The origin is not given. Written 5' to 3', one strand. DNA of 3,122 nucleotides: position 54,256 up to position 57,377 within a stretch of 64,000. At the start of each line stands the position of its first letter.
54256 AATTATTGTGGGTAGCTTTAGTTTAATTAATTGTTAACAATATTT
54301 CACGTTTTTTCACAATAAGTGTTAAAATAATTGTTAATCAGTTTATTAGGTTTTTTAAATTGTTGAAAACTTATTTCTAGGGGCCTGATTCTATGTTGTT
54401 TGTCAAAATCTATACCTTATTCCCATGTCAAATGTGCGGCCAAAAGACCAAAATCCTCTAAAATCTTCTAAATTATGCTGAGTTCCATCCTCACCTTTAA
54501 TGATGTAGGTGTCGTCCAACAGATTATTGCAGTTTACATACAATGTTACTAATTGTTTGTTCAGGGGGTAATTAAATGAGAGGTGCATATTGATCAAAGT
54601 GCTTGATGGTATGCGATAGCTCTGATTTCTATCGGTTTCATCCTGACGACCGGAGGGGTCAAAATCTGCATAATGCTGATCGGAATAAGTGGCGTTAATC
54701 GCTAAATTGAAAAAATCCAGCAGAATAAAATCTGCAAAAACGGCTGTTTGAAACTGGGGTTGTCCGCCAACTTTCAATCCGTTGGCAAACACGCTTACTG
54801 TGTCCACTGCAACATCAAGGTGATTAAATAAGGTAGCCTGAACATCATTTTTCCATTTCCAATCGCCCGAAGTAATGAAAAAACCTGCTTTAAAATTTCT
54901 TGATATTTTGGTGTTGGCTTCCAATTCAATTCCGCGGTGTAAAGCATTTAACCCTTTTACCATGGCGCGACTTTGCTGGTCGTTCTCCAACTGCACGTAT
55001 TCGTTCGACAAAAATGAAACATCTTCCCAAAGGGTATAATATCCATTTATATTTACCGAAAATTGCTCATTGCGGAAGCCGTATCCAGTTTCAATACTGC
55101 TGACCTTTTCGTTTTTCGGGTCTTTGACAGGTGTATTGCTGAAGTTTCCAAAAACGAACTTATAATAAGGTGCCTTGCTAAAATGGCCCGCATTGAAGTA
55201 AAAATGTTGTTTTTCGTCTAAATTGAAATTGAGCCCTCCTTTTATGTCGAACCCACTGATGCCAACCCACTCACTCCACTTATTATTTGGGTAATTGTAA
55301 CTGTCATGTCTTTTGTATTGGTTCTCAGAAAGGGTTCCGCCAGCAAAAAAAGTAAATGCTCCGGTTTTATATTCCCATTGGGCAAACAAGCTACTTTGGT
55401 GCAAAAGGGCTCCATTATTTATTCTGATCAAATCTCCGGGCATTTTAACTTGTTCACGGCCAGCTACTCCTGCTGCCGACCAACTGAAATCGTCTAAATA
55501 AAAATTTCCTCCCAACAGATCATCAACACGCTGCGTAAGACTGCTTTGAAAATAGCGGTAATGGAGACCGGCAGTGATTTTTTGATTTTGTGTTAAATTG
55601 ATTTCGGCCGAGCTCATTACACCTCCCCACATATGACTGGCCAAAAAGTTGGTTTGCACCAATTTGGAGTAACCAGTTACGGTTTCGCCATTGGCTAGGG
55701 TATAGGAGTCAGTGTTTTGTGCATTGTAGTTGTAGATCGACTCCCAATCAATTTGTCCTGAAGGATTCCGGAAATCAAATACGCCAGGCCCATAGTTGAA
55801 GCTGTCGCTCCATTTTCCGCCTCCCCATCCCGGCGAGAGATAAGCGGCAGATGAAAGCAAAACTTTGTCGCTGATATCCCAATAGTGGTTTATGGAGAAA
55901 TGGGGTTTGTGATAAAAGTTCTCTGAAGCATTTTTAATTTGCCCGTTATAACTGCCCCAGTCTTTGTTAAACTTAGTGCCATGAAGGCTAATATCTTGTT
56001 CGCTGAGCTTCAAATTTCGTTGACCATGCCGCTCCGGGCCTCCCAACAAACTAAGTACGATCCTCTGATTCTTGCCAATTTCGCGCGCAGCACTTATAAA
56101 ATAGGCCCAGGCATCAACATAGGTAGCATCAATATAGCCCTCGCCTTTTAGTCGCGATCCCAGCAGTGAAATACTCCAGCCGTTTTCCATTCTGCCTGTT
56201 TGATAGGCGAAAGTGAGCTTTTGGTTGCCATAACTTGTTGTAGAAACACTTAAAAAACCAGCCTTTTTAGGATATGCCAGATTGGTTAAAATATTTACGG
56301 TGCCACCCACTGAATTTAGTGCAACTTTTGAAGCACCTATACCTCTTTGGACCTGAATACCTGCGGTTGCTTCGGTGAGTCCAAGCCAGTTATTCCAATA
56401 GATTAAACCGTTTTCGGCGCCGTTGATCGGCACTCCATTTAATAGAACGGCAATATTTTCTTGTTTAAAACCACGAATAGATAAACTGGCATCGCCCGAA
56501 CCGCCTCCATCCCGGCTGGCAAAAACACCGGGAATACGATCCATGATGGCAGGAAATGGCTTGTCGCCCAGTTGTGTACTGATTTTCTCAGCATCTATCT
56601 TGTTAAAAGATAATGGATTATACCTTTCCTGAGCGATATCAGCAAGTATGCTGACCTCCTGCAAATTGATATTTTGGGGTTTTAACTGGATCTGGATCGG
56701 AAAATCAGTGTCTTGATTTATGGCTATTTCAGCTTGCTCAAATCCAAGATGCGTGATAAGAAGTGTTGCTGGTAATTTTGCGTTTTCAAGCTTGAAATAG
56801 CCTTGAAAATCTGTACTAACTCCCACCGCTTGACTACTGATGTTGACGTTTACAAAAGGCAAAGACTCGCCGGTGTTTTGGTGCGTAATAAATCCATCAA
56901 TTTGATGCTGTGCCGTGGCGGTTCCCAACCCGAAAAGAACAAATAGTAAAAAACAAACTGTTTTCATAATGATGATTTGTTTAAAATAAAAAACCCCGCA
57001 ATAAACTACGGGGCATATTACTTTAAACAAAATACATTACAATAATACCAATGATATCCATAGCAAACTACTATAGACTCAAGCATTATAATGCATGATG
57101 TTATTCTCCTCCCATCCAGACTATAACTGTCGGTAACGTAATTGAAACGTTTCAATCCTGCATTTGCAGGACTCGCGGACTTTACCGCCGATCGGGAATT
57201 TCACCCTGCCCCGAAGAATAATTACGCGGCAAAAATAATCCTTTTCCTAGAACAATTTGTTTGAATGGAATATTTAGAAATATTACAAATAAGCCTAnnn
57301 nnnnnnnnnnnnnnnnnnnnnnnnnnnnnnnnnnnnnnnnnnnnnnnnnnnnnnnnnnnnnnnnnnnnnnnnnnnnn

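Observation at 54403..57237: FMN riboswitch with its own promoter box and terminator platform gating a stand-alone TonB-dependent receptor, a candidate outer-membrane flavin importer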

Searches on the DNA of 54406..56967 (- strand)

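Call 19: search_rna_families(sources=[L023, L027, L034, L035, L037, L039, L047, L057, L071, L078], threshold=gathering)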
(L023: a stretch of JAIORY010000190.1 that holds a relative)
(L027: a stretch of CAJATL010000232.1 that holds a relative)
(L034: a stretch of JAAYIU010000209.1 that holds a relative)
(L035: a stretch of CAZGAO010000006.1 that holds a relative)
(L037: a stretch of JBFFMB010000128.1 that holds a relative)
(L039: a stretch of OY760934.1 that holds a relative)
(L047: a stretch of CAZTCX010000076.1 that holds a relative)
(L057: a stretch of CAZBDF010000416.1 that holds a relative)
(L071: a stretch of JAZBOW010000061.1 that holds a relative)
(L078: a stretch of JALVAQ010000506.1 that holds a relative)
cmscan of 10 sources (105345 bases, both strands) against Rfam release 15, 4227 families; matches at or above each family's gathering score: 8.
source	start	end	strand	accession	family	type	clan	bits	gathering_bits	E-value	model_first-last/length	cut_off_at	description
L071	5666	5821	+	RF00050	FMN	Cis-reg; riboswitch;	-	101.2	66.2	4.2e-22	1-138/138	no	FMN riboswitch aptamer (RFN element)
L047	5657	5805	+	RF00050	FMN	Cis-reg; riboswitch;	-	101.1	66.2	4.6e-22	1-138/138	no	FMN riboswitch aptamer (RFN element)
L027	5716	5873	+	RF00050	FMN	Cis-reg; riboswitch;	-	100.3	66.2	7.6e-22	1-138/138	no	FMN riboswitch aptamer (RFN element)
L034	1957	2106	+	RF00050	FMN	Cis-reg; riboswitch;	-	97.4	66.2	4.6e-21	1-138/138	no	FMN riboswitch aptamer (RFN element)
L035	5576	5715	+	RF00050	FMN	Cis-reg; riboswitch;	-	96.6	66.2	7.4e-21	1-138/138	no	FMN riboswitch aptamer (RFN element)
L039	5673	5809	+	RF00050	FMN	Cis-reg; riboswitch;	-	94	66.2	4e-20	1-138/138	no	FMN riboswitch aptamer (RFN element)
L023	3551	3702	+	RF00050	FMN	Cis-reg; riboswitch;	-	93.7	66.2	4.6e-20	1-138/138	no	FMN riboswitch aptamer (RFN element)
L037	365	508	+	RF00050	FMN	Cis-reg; riboswitch;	-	93.4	66.2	5.7e-20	1-138/138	no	FMN riboswitch aptamer (RFN element)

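Call 20: search_rna_families(sources=[L028, L033, L040, L041, L044, L045, L046, L049, L052, L053, L056], threshold=gathering)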
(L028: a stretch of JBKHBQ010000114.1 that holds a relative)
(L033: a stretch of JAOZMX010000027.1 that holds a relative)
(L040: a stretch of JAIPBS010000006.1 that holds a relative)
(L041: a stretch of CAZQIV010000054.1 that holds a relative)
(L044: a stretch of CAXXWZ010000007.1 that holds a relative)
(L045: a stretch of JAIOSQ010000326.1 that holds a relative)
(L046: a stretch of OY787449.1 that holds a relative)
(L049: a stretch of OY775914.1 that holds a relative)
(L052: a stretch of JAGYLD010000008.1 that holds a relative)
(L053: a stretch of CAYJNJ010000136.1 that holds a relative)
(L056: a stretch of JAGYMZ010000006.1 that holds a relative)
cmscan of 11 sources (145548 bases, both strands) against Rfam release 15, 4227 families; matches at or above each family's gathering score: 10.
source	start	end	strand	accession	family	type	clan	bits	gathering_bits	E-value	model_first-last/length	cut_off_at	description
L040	5749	5873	+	RF00050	FMN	Cis-reg; riboswitch;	-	112.4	66.2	5.1e-25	1-138/138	no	FMN riboswitch aptamer (RFN element)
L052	5763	5902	+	RF00050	FMN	Cis-reg; riboswitch;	-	108.2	66.2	7.4e-24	1-138/138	no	FMN riboswitch aptamer (RFN element)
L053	2223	2346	+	RF00050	FMN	Cis-reg; riboswitch;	-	107.3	66.2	1.3e-23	1-138/138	no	FMN riboswitch aptamer (RFN element)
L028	4037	4173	+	RF00050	FMN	Cis-reg; riboswitch;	-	104.5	66.2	7.4e-23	1-138/138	no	FMN riboswitch aptamer (RFN element)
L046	5720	5861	+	RF00050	FMN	Cis-reg; riboswitch;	-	101.6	66.2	4.7e-22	1-138/138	no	FMN riboswitch aptamer (RFN element)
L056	5660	5813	+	RF00050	FMN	Cis-reg; riboswitch;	-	98.4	66.2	3.5e-21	1-138/138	no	FMN riboswitch aptamer (RFN element)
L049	5687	5830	+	RF00050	FMN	Cis-reg; riboswitch;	-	97.5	66.2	6.1e-21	1-138/138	no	FMN riboswitch aptamer (RFN element)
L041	5651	5804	+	RF00050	FMN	Cis-reg; riboswitch;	-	96.6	66.2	1e-20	1-138/138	no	FMN riboswitch aptamer (RFN element)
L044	5735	5872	+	RF00050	FMN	Cis-reg; riboswitch;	-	95.7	66.2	1.9e-20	1-138/138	no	FMN riboswitch aptamer (RFN element)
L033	5717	5862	+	RF00050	FMN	Cis-reg; riboswitch;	-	93.7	66.2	6.5e-20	1-138/138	no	FMN riboswitch aptamer (RFN element)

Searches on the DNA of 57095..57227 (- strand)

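Call 39: build_rna_model(alignment_id=A2)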
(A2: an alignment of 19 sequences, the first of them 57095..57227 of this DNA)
Model R1 built from alignment A2 (19 sequences, 179 columns); structure: RNAalifold consensus.
model positions 151; base pairs 38; branch points 4; effective number of sequences 1.27; information 0.589 bits per position. Calibrated on 0.2 Mb of random sequence (short: E-values are rough).
structure used (alignment columns):
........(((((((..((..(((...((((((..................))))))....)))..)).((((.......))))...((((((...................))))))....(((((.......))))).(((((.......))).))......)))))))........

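Call 40: search_with_rna_model(model_id=R1, sources=[window, L001, L002, L003, L004, L005, L006, L007, L008, L009, L010, L011, L012, L013, L014, L015, L016, L017, L018, L019, L020, L021, L022, L023, L024, L025, L026, L027, L028, L029, L030, L031, L032, L033, L034, L035, L036, L037, L038, L039, L040, L041, L042, L043, L044, L045, L046, L047, L048, L049, L050, L051, L052, L053, L054, L055, L056, L057, L058, L059, L060, L061, L062, L063, L064, L065, L066, L067, L068, L069, L070, L071, L072, L073, L074, L075, L076, L077, L078, L079, L080], max_evalue=0.01, make_alignment=true)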
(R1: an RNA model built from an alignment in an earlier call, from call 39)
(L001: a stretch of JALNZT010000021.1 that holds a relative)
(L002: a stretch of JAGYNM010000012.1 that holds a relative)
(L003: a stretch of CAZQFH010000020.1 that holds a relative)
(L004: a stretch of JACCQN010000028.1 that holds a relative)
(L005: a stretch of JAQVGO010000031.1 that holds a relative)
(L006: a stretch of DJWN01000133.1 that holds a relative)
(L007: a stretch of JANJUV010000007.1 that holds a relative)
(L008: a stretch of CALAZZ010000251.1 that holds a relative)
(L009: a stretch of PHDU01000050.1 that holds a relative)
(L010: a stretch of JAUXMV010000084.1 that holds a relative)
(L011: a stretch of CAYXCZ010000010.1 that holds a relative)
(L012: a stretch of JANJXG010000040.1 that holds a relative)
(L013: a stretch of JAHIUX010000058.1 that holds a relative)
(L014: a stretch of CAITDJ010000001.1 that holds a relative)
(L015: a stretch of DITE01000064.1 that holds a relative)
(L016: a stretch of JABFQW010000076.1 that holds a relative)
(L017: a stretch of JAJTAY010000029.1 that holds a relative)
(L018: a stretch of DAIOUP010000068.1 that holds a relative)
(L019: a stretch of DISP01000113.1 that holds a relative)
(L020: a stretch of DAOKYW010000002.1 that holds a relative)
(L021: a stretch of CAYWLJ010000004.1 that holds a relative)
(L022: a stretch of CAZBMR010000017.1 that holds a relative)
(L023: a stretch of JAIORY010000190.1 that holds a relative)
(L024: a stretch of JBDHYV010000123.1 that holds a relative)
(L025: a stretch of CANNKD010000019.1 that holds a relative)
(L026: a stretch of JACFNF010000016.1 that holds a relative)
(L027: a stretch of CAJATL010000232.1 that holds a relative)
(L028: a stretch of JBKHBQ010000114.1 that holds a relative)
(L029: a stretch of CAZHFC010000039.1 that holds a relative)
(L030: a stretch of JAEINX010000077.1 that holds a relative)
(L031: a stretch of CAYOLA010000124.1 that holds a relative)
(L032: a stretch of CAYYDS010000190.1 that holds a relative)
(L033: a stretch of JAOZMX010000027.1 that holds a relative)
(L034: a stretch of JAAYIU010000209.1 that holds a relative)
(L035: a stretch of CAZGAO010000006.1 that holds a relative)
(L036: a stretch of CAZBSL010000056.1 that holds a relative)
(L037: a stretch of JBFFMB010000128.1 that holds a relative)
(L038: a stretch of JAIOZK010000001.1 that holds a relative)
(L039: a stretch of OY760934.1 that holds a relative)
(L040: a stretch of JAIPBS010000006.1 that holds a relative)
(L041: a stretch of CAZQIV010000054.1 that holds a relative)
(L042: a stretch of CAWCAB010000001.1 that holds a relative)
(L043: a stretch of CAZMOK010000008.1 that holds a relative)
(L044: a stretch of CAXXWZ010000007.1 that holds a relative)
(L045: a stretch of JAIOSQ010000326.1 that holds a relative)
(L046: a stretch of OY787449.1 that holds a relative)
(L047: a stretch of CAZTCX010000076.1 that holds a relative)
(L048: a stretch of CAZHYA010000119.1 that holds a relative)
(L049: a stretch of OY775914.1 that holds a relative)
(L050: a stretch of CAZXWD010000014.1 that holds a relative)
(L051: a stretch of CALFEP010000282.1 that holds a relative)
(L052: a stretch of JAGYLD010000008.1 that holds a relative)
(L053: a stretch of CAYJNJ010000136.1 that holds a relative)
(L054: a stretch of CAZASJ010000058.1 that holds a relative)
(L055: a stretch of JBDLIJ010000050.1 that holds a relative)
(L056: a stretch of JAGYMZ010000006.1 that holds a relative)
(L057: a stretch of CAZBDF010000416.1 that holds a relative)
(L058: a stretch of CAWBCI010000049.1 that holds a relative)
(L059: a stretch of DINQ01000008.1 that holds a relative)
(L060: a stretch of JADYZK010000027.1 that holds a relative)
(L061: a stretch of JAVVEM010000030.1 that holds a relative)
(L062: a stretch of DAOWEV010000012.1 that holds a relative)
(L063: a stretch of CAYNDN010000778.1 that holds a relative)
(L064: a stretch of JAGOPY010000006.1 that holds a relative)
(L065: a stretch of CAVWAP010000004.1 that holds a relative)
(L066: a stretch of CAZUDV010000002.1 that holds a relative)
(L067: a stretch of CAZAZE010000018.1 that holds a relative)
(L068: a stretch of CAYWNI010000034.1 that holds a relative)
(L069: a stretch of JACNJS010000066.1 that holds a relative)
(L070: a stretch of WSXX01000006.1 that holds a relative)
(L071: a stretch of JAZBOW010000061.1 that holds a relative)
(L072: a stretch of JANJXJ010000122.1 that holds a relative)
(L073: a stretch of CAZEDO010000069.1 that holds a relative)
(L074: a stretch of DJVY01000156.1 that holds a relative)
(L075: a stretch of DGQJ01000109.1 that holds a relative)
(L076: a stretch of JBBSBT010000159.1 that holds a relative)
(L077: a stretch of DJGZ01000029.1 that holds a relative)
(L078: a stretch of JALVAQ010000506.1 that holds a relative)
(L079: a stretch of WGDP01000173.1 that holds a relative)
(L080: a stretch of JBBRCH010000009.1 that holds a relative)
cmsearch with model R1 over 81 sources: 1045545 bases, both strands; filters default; matches with E-value up to 0.01: 76.
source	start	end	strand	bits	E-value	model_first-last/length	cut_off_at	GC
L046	5715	5866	+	163.2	8.9e-47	1-151/151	no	0.42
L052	5758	5907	+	158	3.3e-45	1-151/151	no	0.47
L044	5730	5877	+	157.8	3.9e-45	1-151/151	no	0.47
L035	5571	5720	+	157.1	6e-45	1-151/151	no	0.53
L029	5678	5827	+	155.7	1.6e-44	1-151/151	no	0.59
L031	5675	5824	+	155.3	2.2e-44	1-151/151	no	0.57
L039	5668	5814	+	151.9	2.5e-43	1-151/151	no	0.48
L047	5652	5810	+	151.8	2.6e-43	1-151/151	no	0.49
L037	360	513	+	151.2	4e-43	1-151/151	no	0.45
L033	5712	5867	+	151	4.6e-43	1-151/151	no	0.56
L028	4032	4178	+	148.6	2.4e-42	1-151/151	no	0.54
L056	5655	5818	+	147.7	4.7e-42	1-151/151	no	0.48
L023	3546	3707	+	147.5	5.3e-42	1-151/151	no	0.48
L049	5682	5835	+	147.4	5.6e-42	1-151/151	no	0.45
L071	5661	5826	+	147.3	6.2e-42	1-151/151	no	0.44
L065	5828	5978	+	146.3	1.3e-41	1-151/151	no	0.46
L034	1952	2111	+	146.1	1.4e-41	1-151/151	no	0.51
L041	5646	5809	+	144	6.2e-41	1-151/151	no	0.5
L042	5625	5757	+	143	1.2e-40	1-151/151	no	0.53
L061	5690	5821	+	139.1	1.9e-39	1-151/151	no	0.52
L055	5669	5801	+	137.3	6.7e-39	1-151/151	no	0.55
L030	5663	5831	+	137.2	7.2e-39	1-151/151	no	0.41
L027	5711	5878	+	136.6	1.1e-38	1-151/151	no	0.47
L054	5730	5862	+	136.1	1.6e-38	1-151/151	no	0.54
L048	2863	2995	+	133.9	7.4e-38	1-151/151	no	0.56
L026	5738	5872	+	132.6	1.9e-37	1-151/151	no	0.52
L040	5744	5878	+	132.1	2.7e-37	1-151/151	no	0.56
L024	3043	3177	+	131.9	3e-37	1-151/151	no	0.51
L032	1532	1666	+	130.3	9e-37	1-151/151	no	0.5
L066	5753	5887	+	129.9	1.3e-36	1-151/151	no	0.53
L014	5710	5847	+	127.4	7.2e-36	1-151/151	no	0.49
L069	5725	5859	+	126.6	1.2e-35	1-151/151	no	0.46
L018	657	790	+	126.6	1.3e-35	1-151/151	no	0.52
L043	5771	5899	+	126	1.9e-35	1-151/151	no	0.5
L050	5750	5878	+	126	1.9e-35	1-151/151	no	0.5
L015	5725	5858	+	125.9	2e-35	1-151/151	no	0.52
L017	5710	5843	+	125.7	2.3e-35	1-151/151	no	0.53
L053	2218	2351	+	124.8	4.5e-35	1-151/151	no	0.55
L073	1496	1629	+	124.4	6e-35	1-151/151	no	0.5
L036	5663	5831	+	124.1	7.1e-35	1-151/151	no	0.41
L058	5763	5901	+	123.7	9.3e-35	1-151/151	no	0.47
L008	5686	5826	+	123.6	1.1e-34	1-151/151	no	0.51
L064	5744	5876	+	122.7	1.9e-34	1-151/151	no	0.53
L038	5736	5885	+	122.7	1.9e-34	1-151/151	no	0.52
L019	5733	5870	+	122.4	2.4e-34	1-151/151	no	0.53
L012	5723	5860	+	122.4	2.4e-34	1-151/151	no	0.49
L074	5732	5864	+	122.4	2.5e-34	1-151/151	no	0.53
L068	5738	5870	+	122.3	2.5e-34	1-151/151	no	0.49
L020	5726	5858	+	121.7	3.9e-34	1-151/151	no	0.56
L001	5739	5871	+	121.3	5.2e-34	1-151/151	no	0.46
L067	5713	5846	+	120.5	9.1e-34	1-151/151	no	0.6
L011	5721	5858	+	120.5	9.1e-34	1-151/151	no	0.5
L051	5634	5775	+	119.2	2.2e-33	1-151/151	no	0.52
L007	5727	5867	+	118.1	4.8e-33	1-151/151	no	0.48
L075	4464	4593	+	118.1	5e-33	1-151/151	no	0.47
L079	5740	5874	+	118.1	5e-33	1-151/151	no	0.5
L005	5740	5871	+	116.5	1.5e-32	1-151/151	no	0.46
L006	5741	5872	+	115.9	2.3e-32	1-151/151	no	0.47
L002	5744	5875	+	115.8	2.4e-32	1-151/151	no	0.44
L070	5751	5891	+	115.8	2.5e-32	1-151/151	no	0.45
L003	5744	5875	+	115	4.4e-32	1-151/151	no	0.42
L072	5696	5834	+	114.7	5.5e-32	1-151/151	no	0.47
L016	5704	5840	+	114.2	7.7e-32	1-151/151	no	0.49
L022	5734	5871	+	114.1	8.4e-32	1-151/151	no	0.55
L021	5723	5855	+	113.6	1.2e-31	1-151/151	no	0.5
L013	1342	1487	+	112.5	2.4e-31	1-151/151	no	0.48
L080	5745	5874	+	111.8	4e-31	1-151/151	no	0.48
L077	5732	5871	+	110.6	9.3e-31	1-151/151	no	0.49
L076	3394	3523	+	110.5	1e-30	1-151/151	no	0.49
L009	5693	5838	+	110.3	1.2e-30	1-151/151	no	0.5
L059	5674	5814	+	107.1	1.1e-29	1-151/151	no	0.46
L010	5706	5854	+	106.6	1.5e-29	1-151/151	no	0.5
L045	1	88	+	83.4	1.9e-22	63-151/151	5'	0.51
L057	1047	1193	+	71.2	1e-18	1-151/151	no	0.42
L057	1368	1469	+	52.6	4.8e-13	1-151/151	no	0.34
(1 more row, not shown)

Alignment A3: 76 matches aligned to the model, 247 columns, each read 5' to 3' on its own strand. Consensus structure (alignment columns), stored with it:
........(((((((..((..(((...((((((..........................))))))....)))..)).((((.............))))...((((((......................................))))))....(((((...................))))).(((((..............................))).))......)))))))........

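Call 80: search_with_rna_model(model_id=R1, sources=[L081, L082, L083, L084, L085, L086, L087, L088], max_evalue=1)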
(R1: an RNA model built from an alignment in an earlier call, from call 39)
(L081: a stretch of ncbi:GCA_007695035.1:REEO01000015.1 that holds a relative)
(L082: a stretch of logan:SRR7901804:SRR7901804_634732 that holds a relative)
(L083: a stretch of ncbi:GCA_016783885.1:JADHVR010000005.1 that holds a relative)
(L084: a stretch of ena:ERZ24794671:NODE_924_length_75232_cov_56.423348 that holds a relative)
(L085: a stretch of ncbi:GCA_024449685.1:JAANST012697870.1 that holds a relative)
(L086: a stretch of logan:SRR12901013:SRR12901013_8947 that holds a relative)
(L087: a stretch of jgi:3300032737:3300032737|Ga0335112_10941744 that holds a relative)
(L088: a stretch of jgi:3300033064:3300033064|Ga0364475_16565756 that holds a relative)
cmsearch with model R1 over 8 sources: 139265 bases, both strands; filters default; matches with E-value up to 1: 2.
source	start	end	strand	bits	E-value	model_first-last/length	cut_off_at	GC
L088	320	469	+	146.8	1.1e-42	1-151/151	no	0.51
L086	3684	3824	+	113.5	1.7e-32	1-151/151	no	0.5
